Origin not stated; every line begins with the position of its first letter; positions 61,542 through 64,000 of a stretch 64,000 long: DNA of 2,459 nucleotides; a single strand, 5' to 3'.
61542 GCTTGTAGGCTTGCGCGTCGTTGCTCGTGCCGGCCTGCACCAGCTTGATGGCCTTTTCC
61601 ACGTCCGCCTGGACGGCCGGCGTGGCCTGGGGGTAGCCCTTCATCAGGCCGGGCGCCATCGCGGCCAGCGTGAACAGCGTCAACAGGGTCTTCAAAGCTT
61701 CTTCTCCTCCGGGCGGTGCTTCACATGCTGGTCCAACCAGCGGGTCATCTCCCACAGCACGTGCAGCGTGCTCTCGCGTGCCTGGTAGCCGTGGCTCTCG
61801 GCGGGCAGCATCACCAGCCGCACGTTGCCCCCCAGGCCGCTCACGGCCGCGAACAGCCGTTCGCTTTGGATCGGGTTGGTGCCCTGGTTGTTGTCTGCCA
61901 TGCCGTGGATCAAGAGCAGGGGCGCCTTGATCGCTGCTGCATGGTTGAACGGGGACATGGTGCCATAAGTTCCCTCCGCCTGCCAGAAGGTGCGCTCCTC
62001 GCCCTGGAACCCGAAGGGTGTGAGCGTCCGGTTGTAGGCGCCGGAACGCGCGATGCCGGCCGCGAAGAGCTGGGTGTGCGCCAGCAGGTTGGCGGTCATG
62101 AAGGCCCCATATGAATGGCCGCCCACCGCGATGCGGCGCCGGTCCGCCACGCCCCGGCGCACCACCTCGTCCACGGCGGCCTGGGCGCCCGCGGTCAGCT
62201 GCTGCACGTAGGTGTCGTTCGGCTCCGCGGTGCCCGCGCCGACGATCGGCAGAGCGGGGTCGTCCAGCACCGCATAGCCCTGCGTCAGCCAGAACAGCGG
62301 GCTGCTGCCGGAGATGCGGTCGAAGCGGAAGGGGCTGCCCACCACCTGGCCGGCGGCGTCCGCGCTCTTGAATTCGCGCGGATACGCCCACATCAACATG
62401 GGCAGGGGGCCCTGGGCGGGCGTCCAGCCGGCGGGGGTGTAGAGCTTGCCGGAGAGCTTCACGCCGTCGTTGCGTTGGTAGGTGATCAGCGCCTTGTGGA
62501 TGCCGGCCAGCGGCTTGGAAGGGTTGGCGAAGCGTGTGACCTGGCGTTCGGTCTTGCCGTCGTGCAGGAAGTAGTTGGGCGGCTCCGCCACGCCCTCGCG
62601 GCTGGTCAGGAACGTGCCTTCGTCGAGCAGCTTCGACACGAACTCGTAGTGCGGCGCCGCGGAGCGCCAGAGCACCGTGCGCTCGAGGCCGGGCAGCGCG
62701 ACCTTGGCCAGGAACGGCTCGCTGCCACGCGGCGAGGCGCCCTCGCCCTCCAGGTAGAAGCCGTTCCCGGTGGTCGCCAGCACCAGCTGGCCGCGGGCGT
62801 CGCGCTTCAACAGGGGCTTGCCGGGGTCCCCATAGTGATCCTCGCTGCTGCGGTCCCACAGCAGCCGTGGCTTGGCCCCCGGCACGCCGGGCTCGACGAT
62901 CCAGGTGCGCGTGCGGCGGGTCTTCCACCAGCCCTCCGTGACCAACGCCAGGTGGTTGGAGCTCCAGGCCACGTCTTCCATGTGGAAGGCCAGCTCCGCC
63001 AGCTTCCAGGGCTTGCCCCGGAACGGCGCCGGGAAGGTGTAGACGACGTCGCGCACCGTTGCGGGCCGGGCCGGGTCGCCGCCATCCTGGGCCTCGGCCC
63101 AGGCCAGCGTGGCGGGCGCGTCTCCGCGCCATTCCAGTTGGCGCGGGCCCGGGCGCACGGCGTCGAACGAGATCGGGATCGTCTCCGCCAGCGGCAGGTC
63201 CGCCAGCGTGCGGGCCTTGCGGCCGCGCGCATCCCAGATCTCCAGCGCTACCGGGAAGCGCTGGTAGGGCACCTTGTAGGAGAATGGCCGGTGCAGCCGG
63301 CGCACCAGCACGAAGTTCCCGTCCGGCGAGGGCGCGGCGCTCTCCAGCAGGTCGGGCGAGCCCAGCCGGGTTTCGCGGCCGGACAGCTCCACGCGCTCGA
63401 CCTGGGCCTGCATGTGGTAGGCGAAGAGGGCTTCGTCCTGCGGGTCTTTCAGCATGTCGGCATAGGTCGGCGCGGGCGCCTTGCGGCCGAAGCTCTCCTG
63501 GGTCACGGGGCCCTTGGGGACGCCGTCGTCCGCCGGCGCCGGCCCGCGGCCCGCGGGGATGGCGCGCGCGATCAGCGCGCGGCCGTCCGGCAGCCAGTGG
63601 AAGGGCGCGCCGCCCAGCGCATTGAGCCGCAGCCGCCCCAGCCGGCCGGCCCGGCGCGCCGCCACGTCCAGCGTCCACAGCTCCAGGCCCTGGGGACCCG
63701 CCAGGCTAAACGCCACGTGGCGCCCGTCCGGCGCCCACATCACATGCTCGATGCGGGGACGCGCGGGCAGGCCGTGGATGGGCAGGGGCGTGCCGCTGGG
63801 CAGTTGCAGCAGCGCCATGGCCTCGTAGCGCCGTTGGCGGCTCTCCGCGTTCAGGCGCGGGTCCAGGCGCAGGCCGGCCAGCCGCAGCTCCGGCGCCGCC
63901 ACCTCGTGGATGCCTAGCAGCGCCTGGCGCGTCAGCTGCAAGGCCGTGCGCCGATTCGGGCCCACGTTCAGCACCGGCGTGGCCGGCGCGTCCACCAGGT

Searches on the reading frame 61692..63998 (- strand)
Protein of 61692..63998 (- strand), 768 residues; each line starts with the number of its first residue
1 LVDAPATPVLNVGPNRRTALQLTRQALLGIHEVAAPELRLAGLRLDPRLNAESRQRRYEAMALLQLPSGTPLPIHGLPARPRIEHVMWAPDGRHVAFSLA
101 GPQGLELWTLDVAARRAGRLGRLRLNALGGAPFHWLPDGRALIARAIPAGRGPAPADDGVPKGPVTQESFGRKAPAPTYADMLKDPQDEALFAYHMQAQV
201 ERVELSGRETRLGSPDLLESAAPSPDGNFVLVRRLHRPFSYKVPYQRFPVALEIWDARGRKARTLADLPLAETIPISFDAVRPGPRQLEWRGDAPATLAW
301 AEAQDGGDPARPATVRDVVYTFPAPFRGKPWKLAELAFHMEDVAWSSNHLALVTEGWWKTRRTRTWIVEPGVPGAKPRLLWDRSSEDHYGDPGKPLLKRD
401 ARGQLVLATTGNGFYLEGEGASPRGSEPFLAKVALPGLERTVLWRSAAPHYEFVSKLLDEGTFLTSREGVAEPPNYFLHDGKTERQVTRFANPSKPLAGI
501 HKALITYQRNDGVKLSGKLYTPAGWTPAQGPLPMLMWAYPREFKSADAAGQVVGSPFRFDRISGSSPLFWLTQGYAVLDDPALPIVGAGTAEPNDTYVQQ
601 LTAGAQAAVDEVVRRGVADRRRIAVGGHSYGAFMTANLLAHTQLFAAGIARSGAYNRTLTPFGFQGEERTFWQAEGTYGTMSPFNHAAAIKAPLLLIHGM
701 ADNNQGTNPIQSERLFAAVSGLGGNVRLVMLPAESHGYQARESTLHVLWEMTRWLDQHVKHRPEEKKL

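Call 70: search_protein_families(library=pfam, proteins=[window:61692-63998:-], max_evalue=0.00001)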
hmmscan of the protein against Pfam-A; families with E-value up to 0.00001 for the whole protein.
window:61692-63998:- (768 aa): 2 families
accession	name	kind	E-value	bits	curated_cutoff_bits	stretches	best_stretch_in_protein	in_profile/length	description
PF00326.27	Peptidase_S9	-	6.7e-24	85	22.6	1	606-761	49-212/213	Prolyl oligopeptidase family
PF02129.25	Peptidase_S15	-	2e-07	31.5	23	0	511-640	1-114/262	X-Pro dipeptidyl-peptidase (S15 family)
